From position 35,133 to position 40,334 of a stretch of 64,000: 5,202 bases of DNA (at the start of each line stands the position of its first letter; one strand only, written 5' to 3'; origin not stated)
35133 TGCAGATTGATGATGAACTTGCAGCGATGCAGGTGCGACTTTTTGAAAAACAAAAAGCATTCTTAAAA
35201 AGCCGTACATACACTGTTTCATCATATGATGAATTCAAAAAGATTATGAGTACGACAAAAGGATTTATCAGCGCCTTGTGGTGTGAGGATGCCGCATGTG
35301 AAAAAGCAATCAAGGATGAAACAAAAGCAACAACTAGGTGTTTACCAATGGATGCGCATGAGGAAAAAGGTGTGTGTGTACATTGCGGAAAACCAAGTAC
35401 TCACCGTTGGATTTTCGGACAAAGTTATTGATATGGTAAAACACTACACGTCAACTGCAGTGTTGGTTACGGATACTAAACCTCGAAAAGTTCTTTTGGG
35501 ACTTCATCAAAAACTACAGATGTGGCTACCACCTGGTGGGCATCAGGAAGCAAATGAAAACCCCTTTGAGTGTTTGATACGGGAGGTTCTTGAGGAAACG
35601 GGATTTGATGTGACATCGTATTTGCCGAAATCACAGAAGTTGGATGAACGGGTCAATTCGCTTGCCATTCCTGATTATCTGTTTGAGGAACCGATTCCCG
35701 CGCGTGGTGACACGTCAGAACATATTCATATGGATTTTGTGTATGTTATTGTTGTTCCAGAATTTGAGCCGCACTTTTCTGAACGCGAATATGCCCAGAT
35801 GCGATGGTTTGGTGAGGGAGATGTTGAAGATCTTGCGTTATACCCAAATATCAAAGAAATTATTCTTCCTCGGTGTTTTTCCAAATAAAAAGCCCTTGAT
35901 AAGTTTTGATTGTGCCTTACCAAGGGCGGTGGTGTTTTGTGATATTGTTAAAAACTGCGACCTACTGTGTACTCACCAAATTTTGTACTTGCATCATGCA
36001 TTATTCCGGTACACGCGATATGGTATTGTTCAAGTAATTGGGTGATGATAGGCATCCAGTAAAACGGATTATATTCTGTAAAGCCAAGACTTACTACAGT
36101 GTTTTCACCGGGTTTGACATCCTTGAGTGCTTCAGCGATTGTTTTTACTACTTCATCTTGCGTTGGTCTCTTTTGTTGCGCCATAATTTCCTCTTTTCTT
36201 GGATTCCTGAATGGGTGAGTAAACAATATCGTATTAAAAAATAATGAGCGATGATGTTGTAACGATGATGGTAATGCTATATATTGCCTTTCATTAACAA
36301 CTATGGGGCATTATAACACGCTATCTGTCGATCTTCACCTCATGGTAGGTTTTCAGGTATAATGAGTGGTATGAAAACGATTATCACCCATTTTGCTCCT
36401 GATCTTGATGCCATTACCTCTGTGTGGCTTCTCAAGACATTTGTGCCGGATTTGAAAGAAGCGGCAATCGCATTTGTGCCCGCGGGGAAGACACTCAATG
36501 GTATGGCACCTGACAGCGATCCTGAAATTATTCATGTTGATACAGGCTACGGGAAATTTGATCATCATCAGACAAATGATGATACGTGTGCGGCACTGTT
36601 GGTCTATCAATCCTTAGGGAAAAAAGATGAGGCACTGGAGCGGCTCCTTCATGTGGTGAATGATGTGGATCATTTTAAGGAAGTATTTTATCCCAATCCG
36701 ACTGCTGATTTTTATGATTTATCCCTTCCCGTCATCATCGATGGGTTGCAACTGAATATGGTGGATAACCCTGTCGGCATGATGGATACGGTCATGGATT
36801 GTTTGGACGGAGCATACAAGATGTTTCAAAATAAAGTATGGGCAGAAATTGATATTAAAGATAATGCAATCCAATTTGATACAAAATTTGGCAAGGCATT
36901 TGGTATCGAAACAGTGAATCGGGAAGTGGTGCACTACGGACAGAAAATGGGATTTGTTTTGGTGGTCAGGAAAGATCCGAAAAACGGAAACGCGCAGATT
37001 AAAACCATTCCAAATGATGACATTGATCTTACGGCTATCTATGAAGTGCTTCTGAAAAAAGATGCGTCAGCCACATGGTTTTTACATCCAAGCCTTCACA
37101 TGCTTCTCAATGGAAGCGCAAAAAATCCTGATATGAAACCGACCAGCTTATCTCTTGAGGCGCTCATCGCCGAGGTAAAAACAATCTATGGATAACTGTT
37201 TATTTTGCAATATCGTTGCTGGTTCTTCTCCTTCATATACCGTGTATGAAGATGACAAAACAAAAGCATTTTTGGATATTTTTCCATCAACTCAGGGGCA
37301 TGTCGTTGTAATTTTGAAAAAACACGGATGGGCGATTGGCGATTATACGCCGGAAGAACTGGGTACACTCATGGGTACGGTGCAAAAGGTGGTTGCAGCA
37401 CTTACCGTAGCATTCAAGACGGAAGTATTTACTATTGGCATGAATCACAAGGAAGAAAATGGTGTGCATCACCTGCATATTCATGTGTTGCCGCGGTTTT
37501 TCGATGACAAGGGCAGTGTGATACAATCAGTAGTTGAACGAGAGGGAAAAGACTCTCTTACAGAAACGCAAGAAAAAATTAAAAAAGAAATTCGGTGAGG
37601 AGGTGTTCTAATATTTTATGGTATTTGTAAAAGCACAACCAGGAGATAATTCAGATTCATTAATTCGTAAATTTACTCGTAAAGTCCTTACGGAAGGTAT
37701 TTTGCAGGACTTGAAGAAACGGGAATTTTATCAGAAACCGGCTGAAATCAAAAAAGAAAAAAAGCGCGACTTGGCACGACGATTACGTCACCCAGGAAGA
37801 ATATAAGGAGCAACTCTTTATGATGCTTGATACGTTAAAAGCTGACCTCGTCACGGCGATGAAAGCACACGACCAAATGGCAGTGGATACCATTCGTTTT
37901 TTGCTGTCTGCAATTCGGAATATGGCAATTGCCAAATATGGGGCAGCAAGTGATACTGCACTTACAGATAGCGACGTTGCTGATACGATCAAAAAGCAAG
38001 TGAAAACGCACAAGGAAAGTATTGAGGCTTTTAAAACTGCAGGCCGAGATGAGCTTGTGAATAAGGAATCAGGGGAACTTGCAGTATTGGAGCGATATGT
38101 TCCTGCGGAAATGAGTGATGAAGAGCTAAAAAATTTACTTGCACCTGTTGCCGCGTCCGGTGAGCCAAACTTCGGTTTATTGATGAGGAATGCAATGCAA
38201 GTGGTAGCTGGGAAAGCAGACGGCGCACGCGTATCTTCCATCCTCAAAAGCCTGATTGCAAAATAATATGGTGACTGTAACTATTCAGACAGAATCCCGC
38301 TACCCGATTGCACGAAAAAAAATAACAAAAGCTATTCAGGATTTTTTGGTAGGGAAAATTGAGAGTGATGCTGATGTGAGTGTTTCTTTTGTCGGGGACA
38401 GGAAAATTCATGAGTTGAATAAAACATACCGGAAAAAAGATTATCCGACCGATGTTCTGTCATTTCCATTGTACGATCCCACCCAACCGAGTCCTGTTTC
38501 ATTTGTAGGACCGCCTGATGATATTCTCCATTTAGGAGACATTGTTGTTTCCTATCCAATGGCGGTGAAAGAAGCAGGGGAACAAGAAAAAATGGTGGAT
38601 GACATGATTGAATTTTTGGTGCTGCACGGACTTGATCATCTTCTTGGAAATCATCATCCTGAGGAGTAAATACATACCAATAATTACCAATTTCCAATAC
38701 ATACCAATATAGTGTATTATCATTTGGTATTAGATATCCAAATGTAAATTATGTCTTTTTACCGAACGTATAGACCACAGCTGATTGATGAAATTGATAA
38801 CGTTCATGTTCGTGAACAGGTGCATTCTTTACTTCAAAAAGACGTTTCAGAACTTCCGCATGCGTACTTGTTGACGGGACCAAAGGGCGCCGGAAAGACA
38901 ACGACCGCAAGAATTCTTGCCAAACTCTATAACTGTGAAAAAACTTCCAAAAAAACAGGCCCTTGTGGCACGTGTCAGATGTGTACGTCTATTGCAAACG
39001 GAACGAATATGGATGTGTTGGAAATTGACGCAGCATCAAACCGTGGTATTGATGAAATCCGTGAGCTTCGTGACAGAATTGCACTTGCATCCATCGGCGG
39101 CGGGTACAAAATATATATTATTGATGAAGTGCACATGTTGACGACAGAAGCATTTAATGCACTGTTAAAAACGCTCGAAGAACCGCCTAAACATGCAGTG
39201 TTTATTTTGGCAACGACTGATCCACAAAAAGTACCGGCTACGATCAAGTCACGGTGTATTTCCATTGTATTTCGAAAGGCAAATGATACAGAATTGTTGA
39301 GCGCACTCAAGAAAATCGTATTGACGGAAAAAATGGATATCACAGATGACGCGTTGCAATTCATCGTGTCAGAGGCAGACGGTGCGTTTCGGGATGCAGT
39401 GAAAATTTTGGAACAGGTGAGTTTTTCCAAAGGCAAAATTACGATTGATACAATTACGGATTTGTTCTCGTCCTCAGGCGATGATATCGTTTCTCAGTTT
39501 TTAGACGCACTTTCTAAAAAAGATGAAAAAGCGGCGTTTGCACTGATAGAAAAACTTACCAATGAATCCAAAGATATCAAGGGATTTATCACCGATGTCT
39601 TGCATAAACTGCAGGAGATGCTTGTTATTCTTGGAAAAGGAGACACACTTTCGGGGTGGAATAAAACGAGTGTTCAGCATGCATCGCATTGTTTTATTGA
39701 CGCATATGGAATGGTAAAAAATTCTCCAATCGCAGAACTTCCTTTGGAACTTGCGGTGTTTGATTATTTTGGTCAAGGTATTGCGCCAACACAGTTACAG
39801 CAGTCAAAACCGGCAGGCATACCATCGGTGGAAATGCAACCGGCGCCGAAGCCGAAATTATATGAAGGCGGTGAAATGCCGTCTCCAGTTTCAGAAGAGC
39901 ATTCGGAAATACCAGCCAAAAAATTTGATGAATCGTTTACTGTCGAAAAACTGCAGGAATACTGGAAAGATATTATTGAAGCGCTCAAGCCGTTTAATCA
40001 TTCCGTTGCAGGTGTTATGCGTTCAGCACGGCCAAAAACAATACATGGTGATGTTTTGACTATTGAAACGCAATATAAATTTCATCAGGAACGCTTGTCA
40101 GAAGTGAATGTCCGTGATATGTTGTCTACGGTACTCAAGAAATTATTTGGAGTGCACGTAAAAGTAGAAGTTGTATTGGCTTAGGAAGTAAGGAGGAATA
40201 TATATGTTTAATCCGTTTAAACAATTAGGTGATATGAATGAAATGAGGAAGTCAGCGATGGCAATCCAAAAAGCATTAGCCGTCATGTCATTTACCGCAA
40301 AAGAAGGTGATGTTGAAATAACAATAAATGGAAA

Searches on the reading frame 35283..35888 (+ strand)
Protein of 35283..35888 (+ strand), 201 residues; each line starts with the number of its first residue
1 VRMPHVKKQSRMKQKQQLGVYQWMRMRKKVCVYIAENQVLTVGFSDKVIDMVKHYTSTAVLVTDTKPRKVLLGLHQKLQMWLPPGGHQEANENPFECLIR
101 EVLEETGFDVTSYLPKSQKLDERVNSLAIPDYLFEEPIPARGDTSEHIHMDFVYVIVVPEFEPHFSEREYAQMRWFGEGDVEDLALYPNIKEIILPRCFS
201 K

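Call 17: search_protein_families(library=pfam, proteins=[window:35283-35888:+], max_evalue=0.0001)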
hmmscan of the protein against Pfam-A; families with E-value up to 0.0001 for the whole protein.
window:35283-35888:+ (201 aa): 1 family
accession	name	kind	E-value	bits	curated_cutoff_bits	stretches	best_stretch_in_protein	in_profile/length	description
PF00293.34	NUDIX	-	2.3e-12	47.5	21.1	1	56-192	4-129/134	NUDIX domain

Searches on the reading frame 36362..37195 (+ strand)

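Call 42: search_protein_families(library=pfam, proteins=[window:36362-37195:+], max_evalue=0.0001)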
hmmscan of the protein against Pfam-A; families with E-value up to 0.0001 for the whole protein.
window:36362-37195:+ (277 aa): 1 family
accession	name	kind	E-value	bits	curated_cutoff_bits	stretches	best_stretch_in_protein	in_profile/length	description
PF09828.14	ChrB_C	-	4.8e-07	30.7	25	1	8-154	2-131/132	ChrB, C-terminal domain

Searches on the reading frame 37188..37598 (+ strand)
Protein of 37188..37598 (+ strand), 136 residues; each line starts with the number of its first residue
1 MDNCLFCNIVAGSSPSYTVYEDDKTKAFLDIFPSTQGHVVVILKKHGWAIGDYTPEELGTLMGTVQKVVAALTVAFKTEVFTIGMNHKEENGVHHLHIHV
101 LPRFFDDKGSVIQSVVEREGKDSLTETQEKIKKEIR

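Call 42: search_protein_families(library=pfam, proteins=[window:37188-37598:+], max_evalue=0.0001)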
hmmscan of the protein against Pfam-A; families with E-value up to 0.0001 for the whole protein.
window:37188-37598:+ (136 aa): 2 families
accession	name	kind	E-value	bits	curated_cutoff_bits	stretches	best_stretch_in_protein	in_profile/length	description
PF01230.28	HIT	-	3.5e-20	72.9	21.5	1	14-104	4-96/98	HIT domain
PF11969.13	DcpS_C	-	4.2e-15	56.6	24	1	3-103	1-102/114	Scavenger mRNA decapping enzyme C-term binding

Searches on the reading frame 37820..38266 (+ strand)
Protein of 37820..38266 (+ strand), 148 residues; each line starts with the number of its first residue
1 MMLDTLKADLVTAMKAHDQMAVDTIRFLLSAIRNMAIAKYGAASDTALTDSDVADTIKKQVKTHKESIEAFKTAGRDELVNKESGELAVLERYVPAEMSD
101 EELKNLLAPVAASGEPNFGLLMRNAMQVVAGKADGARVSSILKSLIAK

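Call 42: search_protein_families(library=pfam, proteins=[window:37820-38266:+], max_evalue=0.0001)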
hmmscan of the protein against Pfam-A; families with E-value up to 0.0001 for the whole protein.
window:37820-38266:+ (148 aa): 1 family
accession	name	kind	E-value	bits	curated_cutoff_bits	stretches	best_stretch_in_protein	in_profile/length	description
PF09424.15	YqeY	-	7e-34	117.4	27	1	4-145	2-142/143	Yqey-like protein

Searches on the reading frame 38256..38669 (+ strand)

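Call 42: search_protein_families(library=pfam, proteins=[window:38256-38669:+], max_evalue=0.0001)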
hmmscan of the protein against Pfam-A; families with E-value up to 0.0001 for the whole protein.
window:38256-38669:+ (137 aa): 1 family
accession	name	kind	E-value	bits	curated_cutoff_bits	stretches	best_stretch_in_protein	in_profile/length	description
PF02130.23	YbeY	-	3.6e-28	98.4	25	1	20-136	8-111/129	Endoribonuclease YbeY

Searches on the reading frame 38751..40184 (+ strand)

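Call 42: search_protein_families(library=pfam, proteins=[window:38751-40184:+], max_evalue=0.0001)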
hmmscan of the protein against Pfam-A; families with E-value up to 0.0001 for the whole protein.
window:38751-40184:+ (477 aa): 9 families
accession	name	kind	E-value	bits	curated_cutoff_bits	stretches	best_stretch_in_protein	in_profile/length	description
PF13177.12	DNA_pol3_delta2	-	1.4e-43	149.1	27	1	29-176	10-159/161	DNA polymerase III, delta subunit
PF00004.35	AAA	-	8.9e-11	42.8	21.2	1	39-173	1-127/131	ATPase family associated with various cellular activities (AAA)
PF13401.12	AAA_22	-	1.3e-09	38.9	27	1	39-155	8-122/130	AAA domain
PF20964.2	DnaX_C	-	4.2e-08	33.6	26.2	1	396-476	7-87/113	DNA polymerase III subunit tau, C-terminal domain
PF13604.12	AAA_30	-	2.8e-07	30.9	27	1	39-146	21-116/191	AAA domain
PF07728.20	AAA_5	-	2.4e-06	28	22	1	40-144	3-92/139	AAA domain (dynein-related subfamily)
PF11490.13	DNA_pol3_a_NII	-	9.3e-06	26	26.3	1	403-474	1-72/117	DNA polymerase III polC-type N-terminus II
PF13191.12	AAA_16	-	4.8e-05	24.4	32.6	0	21-63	9-51/167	AAA ATPase domain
PF22608.2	DNAX_ATPase_lid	-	8.9e-05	22.6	27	0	185-222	5-42/49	DNA polymerase III clamp loader subunit, ATPase lid domain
